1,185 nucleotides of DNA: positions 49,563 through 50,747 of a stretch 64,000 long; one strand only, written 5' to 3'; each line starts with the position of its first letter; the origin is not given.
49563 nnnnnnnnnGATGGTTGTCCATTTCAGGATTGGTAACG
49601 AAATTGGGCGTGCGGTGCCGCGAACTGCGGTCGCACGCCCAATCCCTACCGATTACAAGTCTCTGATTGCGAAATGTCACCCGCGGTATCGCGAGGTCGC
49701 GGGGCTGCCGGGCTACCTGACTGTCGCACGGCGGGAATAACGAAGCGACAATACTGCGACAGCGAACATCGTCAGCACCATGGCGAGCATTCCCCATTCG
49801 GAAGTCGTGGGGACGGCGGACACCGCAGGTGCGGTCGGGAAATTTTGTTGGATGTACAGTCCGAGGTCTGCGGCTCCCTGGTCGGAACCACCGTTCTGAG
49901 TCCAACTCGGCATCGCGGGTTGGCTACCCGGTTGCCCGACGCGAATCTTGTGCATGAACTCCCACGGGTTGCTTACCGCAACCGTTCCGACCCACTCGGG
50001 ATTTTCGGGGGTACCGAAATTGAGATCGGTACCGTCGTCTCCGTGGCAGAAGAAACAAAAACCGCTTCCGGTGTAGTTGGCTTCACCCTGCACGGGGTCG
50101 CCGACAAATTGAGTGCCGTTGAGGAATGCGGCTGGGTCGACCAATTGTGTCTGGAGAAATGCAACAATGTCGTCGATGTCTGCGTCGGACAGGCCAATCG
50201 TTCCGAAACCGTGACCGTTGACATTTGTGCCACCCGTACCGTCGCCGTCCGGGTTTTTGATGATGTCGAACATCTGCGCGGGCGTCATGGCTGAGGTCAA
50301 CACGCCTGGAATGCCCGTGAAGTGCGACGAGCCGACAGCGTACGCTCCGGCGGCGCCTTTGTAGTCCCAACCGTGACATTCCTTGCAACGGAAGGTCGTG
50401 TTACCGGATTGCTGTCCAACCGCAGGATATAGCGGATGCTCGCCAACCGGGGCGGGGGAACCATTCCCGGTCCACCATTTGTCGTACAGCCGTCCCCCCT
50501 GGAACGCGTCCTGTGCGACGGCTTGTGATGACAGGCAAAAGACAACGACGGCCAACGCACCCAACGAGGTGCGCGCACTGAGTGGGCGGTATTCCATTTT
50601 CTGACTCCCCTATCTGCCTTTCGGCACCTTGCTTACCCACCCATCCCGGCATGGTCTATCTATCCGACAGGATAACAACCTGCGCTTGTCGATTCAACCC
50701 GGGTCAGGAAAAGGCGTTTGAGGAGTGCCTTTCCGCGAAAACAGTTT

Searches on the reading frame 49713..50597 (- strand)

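Call 52: search_protein_families(library=pfam, proteins=[window:49713-50597:-], max_evalue=0.001)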
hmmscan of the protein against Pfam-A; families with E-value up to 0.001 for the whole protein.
window:49713-50597:- (294 aa): 2 families
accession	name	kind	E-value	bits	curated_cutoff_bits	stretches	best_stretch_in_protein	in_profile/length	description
PF13442.11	Cytochrome_CBB3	-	8.3e-12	45.7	27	2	170-249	5-68/68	Cytochrome C oxidase, cbb3-type, subunit III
PF00034.26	Cytochrom_C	-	4.1e-09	38.1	21.3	1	65-150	4-88/90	Cytochrome c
